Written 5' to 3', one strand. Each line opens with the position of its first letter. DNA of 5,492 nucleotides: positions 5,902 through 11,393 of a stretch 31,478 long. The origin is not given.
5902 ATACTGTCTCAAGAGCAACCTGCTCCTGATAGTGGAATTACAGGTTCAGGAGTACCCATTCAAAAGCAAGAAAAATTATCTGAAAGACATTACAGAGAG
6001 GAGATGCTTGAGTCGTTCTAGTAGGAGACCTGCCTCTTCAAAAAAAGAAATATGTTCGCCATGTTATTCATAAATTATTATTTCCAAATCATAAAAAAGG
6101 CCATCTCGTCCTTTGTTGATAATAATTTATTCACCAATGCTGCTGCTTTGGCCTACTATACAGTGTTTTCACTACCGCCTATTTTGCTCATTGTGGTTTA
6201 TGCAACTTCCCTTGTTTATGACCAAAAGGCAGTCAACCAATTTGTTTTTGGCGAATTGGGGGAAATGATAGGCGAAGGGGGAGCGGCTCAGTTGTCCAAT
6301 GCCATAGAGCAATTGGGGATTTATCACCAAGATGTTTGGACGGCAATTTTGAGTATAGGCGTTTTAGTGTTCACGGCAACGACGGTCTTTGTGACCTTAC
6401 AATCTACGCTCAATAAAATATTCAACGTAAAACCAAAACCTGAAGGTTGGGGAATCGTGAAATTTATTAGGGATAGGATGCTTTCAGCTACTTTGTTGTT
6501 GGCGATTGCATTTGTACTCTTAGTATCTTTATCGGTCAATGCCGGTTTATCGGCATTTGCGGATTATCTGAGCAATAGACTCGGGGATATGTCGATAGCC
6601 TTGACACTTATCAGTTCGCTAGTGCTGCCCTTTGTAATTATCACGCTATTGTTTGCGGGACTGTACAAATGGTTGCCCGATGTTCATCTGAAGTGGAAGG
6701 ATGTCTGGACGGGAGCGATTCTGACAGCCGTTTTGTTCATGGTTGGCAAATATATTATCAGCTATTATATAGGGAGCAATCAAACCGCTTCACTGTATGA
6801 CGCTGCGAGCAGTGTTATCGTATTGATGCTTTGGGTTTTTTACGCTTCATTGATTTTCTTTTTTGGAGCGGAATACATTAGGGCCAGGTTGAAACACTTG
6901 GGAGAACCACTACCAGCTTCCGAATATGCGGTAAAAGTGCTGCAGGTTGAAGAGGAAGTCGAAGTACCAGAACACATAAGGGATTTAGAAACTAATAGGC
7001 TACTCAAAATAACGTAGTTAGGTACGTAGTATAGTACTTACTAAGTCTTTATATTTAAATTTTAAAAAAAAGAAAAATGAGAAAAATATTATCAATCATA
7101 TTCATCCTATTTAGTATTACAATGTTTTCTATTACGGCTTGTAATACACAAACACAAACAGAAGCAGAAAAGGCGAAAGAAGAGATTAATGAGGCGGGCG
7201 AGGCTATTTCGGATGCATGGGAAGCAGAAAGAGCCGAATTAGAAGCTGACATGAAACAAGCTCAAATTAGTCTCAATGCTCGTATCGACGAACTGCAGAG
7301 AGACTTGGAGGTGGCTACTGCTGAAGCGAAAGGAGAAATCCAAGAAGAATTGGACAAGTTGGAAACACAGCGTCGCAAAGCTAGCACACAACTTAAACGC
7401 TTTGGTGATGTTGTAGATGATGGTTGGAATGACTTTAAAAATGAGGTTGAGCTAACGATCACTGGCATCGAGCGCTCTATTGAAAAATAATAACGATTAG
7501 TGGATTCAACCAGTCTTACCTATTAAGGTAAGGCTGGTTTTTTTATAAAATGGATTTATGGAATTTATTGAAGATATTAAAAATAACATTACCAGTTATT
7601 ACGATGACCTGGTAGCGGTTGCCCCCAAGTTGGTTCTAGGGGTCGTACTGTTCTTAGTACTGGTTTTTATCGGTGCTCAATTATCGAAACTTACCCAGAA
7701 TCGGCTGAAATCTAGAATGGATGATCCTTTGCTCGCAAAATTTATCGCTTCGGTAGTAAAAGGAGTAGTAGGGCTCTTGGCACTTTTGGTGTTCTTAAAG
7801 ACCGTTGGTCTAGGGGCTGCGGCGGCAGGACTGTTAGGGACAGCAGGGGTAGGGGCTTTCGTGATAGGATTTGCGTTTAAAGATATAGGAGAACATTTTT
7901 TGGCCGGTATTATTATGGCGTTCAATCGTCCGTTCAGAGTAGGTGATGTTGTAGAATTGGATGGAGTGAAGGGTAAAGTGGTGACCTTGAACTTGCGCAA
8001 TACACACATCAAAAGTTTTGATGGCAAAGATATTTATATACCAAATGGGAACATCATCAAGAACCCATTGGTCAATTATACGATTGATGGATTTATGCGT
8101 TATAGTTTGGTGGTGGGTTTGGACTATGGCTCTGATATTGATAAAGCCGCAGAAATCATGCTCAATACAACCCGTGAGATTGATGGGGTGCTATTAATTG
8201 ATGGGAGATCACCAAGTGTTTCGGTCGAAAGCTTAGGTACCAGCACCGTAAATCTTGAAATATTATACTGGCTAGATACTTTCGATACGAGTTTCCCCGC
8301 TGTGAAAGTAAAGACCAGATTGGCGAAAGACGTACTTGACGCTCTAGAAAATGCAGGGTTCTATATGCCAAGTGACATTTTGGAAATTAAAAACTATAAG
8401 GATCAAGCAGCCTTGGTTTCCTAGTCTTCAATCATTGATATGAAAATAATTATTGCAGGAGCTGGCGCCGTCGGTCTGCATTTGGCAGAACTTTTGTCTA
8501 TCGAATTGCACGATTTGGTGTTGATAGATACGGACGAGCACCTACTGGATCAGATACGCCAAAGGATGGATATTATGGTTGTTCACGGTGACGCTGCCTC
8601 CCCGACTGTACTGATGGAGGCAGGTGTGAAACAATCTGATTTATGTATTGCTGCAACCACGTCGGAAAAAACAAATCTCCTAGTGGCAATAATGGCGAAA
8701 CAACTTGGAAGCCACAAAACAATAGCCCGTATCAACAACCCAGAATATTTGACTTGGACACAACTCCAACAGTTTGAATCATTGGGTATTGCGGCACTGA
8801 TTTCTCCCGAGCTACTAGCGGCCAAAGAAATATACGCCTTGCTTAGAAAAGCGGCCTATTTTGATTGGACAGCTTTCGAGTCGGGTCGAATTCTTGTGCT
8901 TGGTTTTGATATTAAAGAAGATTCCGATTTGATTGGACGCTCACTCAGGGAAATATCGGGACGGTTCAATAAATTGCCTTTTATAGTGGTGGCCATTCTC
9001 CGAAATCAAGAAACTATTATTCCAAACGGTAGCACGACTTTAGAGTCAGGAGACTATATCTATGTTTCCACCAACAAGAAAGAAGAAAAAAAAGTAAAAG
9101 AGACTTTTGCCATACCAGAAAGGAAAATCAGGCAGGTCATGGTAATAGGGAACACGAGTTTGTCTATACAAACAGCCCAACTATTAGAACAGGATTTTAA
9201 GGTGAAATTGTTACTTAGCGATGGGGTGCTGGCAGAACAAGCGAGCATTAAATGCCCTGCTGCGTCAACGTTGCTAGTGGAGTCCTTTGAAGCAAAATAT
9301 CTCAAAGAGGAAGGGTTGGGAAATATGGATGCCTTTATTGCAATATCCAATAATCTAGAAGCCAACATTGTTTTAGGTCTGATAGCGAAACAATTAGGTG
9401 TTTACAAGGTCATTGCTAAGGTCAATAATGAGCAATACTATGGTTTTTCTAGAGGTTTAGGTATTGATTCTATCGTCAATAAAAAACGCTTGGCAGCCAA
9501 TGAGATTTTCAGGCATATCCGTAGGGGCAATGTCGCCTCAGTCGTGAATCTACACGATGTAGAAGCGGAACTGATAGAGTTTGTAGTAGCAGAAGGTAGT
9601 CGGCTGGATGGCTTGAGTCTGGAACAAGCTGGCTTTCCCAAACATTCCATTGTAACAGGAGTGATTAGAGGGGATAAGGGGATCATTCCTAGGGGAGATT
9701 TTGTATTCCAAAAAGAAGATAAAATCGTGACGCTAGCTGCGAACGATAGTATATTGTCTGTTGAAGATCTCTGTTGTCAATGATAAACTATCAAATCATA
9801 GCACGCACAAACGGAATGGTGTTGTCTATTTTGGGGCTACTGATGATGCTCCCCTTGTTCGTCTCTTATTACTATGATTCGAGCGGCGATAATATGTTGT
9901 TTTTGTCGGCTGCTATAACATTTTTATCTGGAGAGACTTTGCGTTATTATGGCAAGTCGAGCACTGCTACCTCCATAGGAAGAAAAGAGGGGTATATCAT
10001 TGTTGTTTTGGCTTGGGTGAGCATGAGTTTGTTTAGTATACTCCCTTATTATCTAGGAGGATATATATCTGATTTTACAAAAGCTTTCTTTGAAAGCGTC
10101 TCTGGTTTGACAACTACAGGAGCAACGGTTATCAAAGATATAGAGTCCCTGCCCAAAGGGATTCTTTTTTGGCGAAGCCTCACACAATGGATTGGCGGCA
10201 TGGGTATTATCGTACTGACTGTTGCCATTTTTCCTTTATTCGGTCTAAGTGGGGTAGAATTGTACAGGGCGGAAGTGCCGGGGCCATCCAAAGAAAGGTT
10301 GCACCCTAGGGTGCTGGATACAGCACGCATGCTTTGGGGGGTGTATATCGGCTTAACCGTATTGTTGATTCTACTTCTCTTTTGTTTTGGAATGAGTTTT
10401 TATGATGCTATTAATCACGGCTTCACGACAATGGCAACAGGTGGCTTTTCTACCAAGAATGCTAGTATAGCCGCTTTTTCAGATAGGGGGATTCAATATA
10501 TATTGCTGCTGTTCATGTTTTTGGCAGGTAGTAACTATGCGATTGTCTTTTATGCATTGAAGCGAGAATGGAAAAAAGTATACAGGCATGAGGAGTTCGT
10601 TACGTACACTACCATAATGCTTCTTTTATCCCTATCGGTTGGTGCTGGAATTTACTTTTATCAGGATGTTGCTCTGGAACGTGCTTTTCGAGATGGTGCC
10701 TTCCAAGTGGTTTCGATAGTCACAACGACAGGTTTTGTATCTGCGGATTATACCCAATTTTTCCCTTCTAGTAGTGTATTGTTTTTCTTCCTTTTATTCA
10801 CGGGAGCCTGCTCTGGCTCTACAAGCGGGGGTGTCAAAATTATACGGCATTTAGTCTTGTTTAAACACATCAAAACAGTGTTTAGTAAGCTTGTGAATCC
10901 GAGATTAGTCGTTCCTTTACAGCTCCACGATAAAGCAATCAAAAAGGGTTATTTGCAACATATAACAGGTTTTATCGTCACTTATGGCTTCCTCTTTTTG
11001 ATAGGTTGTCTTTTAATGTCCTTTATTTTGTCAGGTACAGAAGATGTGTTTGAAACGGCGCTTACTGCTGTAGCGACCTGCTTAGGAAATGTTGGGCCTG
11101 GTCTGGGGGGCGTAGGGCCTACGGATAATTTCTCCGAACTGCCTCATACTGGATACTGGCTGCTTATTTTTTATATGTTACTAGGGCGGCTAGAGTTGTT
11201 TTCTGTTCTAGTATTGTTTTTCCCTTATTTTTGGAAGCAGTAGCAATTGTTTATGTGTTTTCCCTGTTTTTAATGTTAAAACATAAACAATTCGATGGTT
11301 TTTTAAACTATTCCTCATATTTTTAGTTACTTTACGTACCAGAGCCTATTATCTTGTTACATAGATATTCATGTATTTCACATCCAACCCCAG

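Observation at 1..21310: Self-contained ECF-sigma general-stress/dormancy regulon: eight copies of one promoter motif across the island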

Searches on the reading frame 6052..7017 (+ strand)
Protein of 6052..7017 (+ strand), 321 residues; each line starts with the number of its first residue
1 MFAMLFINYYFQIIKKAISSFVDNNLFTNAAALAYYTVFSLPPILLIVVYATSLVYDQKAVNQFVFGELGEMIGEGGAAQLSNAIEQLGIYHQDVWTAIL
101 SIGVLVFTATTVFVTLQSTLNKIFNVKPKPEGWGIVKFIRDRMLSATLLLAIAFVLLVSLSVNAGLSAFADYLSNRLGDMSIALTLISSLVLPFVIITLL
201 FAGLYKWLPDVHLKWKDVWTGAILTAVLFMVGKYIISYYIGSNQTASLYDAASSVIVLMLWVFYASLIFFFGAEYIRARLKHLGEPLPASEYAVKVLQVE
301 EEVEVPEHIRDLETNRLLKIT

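Call 5: search_protein_families(library=pfam, proteins=[window:6052-7017:+], max_evalue=0.01)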
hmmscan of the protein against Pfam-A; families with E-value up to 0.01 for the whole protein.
window:6052-7017:+ (321 aa): 1 family
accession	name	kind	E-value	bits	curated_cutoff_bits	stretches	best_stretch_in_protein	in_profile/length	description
PF03631.20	Virul_fac_BrkB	-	3.6e-50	171.4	33.7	1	23-277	2-253/259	Virulence factor BrkB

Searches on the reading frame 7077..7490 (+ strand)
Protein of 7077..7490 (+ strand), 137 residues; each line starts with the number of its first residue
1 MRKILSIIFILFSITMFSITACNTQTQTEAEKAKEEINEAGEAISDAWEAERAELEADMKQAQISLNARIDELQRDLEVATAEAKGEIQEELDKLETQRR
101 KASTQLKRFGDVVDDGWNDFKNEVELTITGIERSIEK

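Call 6: search_protein_families(library=pfam, proteins=[window:7077-7490:+], max_evalue=0.01)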
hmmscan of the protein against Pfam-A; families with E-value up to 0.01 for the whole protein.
window:7077-7490:+ (137 aa): 3 families
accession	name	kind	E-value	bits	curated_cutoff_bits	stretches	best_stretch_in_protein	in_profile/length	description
PF01442.23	Apolipoprotein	-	4.4e-05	23.7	90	1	28-107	44-127/190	Apolipoprotein A1/A4/E domain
PF07798.16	CCDC90-like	-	0.00076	19.8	33.5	1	24-105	53-134/175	Coiled-coil domain-containing protein 90-like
PF04513.17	Baculo_PEP_C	-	0.0018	18.8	38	0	16-77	22-83/140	Baculovirus polyhedron envelope protein, PEP, C terminus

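Call 16: search_protein_families(library=ncbifam, proteins=[window:7077-7490:+], max_evalue=0.01)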
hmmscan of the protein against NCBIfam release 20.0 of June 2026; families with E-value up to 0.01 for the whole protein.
window:7077-7490:+ (137 aa): 3 families
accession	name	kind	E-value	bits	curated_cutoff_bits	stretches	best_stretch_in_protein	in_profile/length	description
NF052504.1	sll1863_fam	domain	2.3e-11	43.7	35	1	54-137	4-87/93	sll1863 family stress response protein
TIGR01533.1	lipo_e_P4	equivalog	0.003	16.9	216.05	1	1-74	1-75/273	5'-nucleotidase, lipoprotein e(P4) family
NF033193.2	lipo_NDxxF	hypoth_equivalog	0.0092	15.7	60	0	7-107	4-104/199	NDxxF motif lipoprotein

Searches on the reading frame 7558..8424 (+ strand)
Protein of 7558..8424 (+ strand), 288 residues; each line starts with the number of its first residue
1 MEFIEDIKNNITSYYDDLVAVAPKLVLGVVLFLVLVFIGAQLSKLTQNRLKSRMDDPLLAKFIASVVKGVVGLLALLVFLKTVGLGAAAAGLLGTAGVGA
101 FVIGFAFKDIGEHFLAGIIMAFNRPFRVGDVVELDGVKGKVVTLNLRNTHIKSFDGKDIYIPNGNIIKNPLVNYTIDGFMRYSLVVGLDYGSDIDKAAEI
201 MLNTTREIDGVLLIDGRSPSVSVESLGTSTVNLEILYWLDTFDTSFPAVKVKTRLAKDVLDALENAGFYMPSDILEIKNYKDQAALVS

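Call 6: search_protein_families(library=pfam, proteins=[window:7558-8424:+], max_evalue=0.01)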
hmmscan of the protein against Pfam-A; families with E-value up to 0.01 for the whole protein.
window:7558-8424:+ (288 aa): 2 families
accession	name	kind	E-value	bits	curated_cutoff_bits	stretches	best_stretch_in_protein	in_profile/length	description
PF00924.24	MS_channel_2nd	-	9.8e-21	74.1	20.2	1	113-175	5-67/68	Mechanosensitive ion channel, beta-domain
PF21082.3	MS_channel_3rd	-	0.00014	22.7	21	1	184-255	3-76/88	Mechanosensitive ion channel MscS, C-terminal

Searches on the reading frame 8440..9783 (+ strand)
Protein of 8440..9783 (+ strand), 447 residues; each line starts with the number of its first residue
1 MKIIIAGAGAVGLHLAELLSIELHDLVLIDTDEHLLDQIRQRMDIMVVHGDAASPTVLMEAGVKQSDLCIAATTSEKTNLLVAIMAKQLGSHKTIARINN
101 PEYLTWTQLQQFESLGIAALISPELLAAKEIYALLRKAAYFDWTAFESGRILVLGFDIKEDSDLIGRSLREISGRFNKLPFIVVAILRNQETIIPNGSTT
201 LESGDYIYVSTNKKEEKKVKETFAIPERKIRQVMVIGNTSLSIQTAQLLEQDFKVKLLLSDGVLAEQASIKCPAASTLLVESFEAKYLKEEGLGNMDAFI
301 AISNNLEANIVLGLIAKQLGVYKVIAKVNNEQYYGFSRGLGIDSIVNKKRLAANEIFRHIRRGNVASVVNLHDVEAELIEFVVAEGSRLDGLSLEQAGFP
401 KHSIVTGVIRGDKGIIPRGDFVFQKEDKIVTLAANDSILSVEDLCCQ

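Call 6: search_protein_families(library=pfam, proteins=[window:8440-9783:+], max_evalue=0.01)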
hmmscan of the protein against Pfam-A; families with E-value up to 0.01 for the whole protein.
window:8440-9783:+ (447 aa): 5 families
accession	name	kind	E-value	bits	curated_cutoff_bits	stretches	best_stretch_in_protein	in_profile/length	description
PF02254.24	TrkA_N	-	2.6e-38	131.3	23.8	2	3-123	1-116/116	TrkA-N domain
PF02080.26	TrkA_C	-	2.8e-26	91.7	27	2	156-223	4-70/71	TrkA-C domain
PF02558.23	ApbA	-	0.00067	19.7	22.2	1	3-100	1-101/150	Ketopantoate reductase PanE/ApbA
PF03721.20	UDPG_MGDP_dh_N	-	0.00088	19.3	27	1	1-42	1-42/187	UDP-glucose/GDP-mannose dehydrogenase family, NAD binding domain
PF13241.12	NAD_binding_7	-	0.0025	18.8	22.1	0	2-90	9-86/104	Putative NAD(P)-binding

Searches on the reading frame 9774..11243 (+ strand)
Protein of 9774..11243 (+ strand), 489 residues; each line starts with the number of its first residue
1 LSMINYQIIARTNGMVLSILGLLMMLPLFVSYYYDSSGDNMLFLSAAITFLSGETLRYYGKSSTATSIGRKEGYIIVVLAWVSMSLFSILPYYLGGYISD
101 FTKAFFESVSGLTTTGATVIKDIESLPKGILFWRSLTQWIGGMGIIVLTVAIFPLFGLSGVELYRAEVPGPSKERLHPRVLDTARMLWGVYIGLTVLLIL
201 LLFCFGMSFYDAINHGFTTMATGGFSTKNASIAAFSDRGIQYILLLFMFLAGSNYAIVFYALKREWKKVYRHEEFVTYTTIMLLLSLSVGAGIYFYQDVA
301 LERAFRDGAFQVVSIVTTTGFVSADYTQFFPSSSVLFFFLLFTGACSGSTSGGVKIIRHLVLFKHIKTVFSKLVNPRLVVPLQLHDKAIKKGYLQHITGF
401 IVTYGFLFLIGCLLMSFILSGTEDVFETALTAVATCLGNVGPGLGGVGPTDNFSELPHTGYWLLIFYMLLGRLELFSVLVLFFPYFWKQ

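Call 6: search_protein_families(library=pfam, proteins=[window:9774-11243:+], max_evalue=0.01)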
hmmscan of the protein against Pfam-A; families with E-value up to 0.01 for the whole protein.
window:9774-11243:+ (489 aa): 1 family
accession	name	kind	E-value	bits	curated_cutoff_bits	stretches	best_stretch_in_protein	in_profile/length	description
PF02386.22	TrkH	-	6.3e-68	229.9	27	1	46-483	8-491/502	Cation transport protein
